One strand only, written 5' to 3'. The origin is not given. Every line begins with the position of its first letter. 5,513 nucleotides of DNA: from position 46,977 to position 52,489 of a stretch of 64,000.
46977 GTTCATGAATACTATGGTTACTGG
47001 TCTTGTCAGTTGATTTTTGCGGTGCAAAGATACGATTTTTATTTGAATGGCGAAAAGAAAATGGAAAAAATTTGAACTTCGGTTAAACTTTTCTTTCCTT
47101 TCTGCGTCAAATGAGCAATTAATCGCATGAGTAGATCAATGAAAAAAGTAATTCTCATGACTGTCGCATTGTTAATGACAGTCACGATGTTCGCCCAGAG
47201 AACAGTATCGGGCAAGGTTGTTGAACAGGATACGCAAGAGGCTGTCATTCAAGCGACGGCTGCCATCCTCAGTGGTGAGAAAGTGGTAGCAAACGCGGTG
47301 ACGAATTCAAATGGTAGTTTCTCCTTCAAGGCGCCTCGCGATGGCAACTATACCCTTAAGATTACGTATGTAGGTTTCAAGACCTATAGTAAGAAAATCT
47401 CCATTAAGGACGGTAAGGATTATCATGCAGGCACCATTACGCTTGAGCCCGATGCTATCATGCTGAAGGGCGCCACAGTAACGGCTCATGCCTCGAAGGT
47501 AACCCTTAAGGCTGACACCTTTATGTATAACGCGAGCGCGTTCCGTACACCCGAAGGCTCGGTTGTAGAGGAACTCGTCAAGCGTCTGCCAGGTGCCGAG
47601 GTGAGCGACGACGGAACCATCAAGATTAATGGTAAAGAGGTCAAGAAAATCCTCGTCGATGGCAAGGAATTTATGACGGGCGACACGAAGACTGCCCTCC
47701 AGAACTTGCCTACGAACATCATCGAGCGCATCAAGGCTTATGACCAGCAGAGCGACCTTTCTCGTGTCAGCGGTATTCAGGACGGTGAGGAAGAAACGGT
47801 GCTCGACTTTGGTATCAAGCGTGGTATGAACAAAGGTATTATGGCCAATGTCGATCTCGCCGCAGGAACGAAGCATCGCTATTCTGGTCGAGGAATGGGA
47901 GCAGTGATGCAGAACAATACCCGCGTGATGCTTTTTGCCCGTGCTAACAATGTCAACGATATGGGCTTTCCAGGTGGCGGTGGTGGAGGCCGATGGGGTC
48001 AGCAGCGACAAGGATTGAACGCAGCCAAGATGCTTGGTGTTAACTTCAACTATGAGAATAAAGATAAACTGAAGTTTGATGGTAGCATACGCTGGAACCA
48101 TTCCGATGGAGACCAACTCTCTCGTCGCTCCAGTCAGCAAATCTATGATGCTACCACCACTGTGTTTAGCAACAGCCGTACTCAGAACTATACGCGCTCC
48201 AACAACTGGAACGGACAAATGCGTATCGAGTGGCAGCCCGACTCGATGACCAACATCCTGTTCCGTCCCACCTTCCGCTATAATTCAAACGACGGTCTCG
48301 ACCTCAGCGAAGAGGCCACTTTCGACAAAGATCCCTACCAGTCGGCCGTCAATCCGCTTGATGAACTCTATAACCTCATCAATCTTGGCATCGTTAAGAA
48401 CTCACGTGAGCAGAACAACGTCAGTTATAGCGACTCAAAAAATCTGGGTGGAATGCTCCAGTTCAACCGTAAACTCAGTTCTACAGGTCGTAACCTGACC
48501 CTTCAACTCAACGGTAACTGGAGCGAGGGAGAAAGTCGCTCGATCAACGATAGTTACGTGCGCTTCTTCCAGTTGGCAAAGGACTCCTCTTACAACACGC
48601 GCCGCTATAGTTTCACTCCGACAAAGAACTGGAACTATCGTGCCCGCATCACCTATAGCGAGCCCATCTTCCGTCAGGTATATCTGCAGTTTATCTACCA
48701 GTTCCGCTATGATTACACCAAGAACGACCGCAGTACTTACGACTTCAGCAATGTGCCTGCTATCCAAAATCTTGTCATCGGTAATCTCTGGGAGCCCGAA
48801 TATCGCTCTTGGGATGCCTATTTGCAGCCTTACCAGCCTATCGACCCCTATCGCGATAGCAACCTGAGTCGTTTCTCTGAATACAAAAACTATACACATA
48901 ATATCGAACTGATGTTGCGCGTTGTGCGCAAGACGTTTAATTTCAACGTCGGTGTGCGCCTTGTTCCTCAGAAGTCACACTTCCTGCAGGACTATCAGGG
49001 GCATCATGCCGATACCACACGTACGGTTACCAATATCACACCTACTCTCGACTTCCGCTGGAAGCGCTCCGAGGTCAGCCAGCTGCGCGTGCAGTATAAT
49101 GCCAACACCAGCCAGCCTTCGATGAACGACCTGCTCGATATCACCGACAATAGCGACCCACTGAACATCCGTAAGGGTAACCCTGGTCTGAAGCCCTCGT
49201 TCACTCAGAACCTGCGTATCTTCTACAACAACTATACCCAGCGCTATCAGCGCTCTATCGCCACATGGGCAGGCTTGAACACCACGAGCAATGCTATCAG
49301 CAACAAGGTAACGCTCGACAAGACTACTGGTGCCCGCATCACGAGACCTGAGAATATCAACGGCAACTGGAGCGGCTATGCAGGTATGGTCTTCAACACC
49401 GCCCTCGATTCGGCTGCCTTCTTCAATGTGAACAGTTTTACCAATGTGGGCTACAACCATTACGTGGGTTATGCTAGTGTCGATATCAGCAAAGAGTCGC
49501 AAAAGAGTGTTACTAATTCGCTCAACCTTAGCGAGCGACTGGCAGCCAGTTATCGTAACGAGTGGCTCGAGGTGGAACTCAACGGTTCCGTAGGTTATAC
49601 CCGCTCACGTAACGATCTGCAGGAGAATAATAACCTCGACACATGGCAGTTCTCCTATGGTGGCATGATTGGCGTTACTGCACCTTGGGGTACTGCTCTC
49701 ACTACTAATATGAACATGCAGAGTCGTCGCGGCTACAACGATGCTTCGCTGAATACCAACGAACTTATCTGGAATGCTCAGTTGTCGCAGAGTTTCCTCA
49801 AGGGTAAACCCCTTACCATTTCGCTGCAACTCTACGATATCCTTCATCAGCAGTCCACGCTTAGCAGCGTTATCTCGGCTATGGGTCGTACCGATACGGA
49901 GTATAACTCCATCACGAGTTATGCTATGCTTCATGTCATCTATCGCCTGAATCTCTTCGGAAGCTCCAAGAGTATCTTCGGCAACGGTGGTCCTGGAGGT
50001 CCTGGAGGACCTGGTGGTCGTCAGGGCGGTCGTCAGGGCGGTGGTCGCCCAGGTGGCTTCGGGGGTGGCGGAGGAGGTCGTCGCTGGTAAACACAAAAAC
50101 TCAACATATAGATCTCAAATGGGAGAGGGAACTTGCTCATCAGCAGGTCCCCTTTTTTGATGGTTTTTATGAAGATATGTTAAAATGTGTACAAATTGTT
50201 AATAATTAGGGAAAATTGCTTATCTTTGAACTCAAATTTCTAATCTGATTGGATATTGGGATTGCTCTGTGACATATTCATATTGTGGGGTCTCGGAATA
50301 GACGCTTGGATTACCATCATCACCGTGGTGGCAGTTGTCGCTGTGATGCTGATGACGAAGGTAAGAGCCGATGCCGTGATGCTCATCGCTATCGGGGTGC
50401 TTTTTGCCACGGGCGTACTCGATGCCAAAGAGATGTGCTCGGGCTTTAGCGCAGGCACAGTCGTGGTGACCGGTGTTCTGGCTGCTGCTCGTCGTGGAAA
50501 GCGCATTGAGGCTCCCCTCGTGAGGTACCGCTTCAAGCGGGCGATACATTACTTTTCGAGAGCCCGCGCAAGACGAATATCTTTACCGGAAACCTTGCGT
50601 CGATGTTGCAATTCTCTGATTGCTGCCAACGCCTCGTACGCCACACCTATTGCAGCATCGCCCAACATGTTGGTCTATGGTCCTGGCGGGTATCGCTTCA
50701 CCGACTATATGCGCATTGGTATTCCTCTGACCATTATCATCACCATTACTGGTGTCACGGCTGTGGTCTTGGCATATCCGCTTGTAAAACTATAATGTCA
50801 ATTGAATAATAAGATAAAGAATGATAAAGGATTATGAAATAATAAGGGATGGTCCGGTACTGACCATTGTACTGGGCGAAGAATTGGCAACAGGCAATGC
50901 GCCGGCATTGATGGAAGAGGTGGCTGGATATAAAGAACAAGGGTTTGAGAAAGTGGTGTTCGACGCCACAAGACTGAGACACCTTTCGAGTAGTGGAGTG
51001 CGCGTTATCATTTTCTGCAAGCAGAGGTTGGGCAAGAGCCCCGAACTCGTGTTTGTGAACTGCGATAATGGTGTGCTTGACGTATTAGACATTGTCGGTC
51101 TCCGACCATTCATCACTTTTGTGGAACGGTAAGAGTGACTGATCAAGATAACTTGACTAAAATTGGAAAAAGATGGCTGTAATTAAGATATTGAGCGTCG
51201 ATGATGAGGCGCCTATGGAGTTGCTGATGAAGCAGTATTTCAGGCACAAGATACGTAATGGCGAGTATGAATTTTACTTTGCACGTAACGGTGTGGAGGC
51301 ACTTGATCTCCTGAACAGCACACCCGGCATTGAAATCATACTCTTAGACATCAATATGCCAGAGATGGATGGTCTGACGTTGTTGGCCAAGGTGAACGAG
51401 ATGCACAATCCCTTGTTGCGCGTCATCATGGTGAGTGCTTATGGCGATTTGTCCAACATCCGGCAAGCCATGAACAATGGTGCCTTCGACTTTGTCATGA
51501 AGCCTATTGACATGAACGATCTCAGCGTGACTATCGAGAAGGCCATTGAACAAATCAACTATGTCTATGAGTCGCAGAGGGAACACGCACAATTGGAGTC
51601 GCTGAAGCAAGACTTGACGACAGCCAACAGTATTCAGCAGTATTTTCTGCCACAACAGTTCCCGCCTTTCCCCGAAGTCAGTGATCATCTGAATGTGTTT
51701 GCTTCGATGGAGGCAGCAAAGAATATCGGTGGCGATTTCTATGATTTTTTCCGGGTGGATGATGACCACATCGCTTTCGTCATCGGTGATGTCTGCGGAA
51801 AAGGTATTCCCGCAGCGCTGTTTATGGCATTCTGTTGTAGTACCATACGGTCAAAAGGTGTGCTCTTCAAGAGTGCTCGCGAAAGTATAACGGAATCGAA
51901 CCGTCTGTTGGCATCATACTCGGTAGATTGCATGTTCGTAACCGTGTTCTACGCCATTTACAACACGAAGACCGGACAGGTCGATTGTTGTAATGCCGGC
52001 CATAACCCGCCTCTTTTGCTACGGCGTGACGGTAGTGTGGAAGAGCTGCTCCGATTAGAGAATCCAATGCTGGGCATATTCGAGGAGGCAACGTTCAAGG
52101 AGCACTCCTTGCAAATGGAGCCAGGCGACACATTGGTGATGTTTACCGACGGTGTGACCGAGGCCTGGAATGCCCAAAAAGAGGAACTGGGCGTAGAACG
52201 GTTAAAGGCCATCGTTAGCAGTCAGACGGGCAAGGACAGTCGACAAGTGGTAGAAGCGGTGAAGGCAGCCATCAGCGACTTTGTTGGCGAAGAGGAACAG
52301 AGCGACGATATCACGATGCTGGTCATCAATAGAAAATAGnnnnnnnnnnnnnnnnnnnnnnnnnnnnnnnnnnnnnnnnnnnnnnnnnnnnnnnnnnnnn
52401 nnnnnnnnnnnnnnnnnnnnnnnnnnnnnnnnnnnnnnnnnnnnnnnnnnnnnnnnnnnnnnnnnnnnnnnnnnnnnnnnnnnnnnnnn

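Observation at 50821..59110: Five-gene envelope-linked partner-switching-like operon with no sigma factor or DNA-binding output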

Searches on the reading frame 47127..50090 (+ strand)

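Call 34: search_protein_families(library=pfam, proteins=[window:47127-50090:+], max_evalue=0.001)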
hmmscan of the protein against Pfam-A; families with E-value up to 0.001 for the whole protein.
window:47127-50090:+ (987 aa): 4 families
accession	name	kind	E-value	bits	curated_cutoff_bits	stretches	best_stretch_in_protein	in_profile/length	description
PF14905.12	OMP_b-brl_3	-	1.8e-27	96.9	27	2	602-802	126-319/408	Outer membrane protein beta-barrel family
PF13715.12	CarbopepD_reg_2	-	3e-14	53.2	32.2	1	27-115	1-85/88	CarboxypepD_reg-like domain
PF13620.12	CarboxypepD_reg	-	1.8e-11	44.6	32.3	1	26-106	1-81/82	Carboxypeptidase regulatory-like domain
PF09430.16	EMC7_beta-sandw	-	0.00073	20.2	26.6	0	38-113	4-79/122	ER membrane protein complex subunit 7, beta-sandwich domain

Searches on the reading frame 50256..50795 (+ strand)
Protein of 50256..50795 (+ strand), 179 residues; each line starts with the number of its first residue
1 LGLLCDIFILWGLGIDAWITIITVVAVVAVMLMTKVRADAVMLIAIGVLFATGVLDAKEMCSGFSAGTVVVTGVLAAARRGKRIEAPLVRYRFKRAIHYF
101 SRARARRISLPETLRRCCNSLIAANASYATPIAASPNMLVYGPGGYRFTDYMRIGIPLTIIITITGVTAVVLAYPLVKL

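Call 34: search_protein_families(library=pfam, proteins=[window:50256-50795:+], max_evalue=0.001)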
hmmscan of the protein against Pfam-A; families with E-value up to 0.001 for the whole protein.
window:50256-50795:+ (179 aa): 2 families
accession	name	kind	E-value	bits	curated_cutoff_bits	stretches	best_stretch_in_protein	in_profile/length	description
PF00939.25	Na_sulph_symp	-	4.5e-06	26.4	27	1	125-171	417-463/472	Sodium:sulfate symporter transmembrane region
PF03600.22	CitMHS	-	0.00021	20.9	31.9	0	115-171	121-179/336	Citrate transporter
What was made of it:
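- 50256..50795 (+): Remnant (pseudogene) of the SLC13/CitMHS + TrkA_C permease that heads or ends the cluster in relatives. Pfam hits to Na_sulph_symp and CitMHS are weak (call 34).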

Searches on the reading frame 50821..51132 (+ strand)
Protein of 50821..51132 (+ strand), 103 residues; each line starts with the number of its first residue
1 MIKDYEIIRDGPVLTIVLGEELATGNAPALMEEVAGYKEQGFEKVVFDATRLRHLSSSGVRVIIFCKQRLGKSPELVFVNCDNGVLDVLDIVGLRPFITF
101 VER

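Call 5: search_protein_families(library=pfam, proteins=[window:50821-51132:+], max_evalue=0.01)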
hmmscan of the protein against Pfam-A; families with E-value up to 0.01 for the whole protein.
window:50821-51132:+ (103 aa): 2 families
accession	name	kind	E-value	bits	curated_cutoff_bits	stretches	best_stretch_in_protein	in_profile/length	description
PF01740.26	STAS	-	5e-11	42.7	22.6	1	9-100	6-99/106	STAS domain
PF13466.11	STAS_2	-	2.9e-07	31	29.2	1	16-94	1-79/80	STAS domain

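Call 6: search_protein_families(library=ncbifam, proteins=[window:50821-51132:+], max_evalue=0.01)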
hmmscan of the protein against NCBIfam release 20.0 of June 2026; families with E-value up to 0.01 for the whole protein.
window:50821-51132:+ (103 aa): 2 families
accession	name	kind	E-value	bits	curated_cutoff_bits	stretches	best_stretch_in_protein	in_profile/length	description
TIGR00377.1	ant_ant_sig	superfamily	9.9e-10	38.3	53.45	1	12-101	12-103/108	anti-sigma factor antagonist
TIGR02886.1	spore_II_AA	equivalog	0.00027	20.9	114.75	1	13-101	9-99/106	anti-sigma F factor antagonist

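Call 61: search_protein_families(library=padloc, proteins=[window:50821-51132:+], max_evalue=0.001)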
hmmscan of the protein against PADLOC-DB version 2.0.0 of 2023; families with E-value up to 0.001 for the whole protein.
window:50821-51132:+ (103 aa): 0 families

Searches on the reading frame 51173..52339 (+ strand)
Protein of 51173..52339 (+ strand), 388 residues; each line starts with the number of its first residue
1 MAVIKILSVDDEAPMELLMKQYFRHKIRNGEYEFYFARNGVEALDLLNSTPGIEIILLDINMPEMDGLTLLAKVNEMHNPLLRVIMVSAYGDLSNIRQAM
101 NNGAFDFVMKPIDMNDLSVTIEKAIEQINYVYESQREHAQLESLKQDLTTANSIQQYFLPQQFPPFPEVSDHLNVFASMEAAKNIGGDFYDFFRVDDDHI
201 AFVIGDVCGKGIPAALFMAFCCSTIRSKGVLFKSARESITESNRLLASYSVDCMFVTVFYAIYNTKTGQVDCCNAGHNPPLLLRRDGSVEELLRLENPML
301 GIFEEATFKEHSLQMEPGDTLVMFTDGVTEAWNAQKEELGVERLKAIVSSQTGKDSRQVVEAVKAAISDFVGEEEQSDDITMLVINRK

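Call 5: search_protein_families(library=pfam, proteins=[window:51173-52339:+], max_evalue=0.01)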
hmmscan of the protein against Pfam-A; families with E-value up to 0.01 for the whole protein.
window:51173-52339:+ (388 aa): 2 families
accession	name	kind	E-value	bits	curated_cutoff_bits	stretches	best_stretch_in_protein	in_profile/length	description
PF07228.17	SpoIIE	-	1.2e-51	175.9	25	1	196-387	1-191/192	Stage II sporulation protein E (SpoIIE)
PF00072.30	Response_reg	-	8.4e-23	81.1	30.2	1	6-121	1-110/111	Response regulator receiver domain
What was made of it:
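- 51173..52339 (+): g2: response-regulator receiver fused to a PP2C (SpoIIE-family) Ser/Thr phosphatase. Call 5.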

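Call 6: search_protein_families(library=ncbifam, proteins=[window:51173-52339:+], max_evalue=0.01)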
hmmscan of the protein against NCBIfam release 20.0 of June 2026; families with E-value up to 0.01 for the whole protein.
window:51173-52339:+ (388 aa): 100 families (the best 25 are shown)
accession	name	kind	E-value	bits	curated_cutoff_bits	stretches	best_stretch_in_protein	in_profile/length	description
NF045505.1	RR_RssB_Pseudo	equivalog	8.6e-33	113.9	700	1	4-387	6-391/394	two-component system response regulator RssB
NF053512.1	nitric_RR_NosR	exception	9.4e-22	77.6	400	1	6-152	1-142/422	response regulator c-di-GMP phosphodiesterase, NosR family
NF008469.0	PRK11361.1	equivalog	8.4e-20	70.9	714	1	3-138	4-133/461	acetoacetate metabolism transcriptional regulator AtoC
NF007969.0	PRK10693.1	equivalog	2.8e-19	69.3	329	1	5-218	9-219/337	two-component system response regulator RssB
TIGR01818.1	ntrC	equivalog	2.2e-18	66.3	558.6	1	7-150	2-139/463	nitrogen regulation protein NR(I)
TIGR02875.1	spore_0_A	equivalog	2.5e-18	66.2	200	1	4-147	3-145/262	sporulation transcription factor Spo0A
NF001965.0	PRK00742.1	subfamily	1.6e-17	63.8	293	1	3-140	3-139/357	chemotaxis-specific protein-glutamate methyltransferase CheB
NF046020.1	HisKinCckABruc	equivalog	1.7e-16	59.3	1000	1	6-124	752-866/868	cell cycle histidine kinase CckA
NF008176.1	PRK10923.1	equivalog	1.8e-16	59.8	620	1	38-156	34-149/469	nitrogen regulation protein NR(I)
NF041946.1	LuxO_transreg_Vib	equivalog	3.3e-16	59.1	800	1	31-140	20-127/463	quorum-sensing sigma-54 dependent transcriptional regulator LuxO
NF011695.0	PRK15115.1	equivalog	1.7e-15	56.7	763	1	5-131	8-128/445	two-component system response regulator GlrR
NF051870.1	NAssimRespRegNtrX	equivalog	2.8e-15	56.1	600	1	5-142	3-136/452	nitrogen assimilation response regulator NtrX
NF006900.1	PRK09390.1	equivalog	3.1e-15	56.2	255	1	42-143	36-138/203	response regulator FixJ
NF052313.1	T9SS_RR_PorX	equivalog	9.7e-15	54.3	300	1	5-157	2-150/513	T9SS response regulator signal transducer PorX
NF007135.0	PRK09581.1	equivalog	9.7e-15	54.3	474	1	5-132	4-126/457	PleD family two-component system response regulator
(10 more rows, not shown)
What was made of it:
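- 51173..52339 (+): It resembles Pseudomonas RssB over its full length, below the family cutoff (call 6).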

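Call 61: search_protein_families(library=padloc, proteins=[window:51173-52339:+], max_evalue=0.001)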
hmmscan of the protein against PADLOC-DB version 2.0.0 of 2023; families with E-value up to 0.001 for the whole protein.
window:51173-52339:+ (388 aa): 0 families
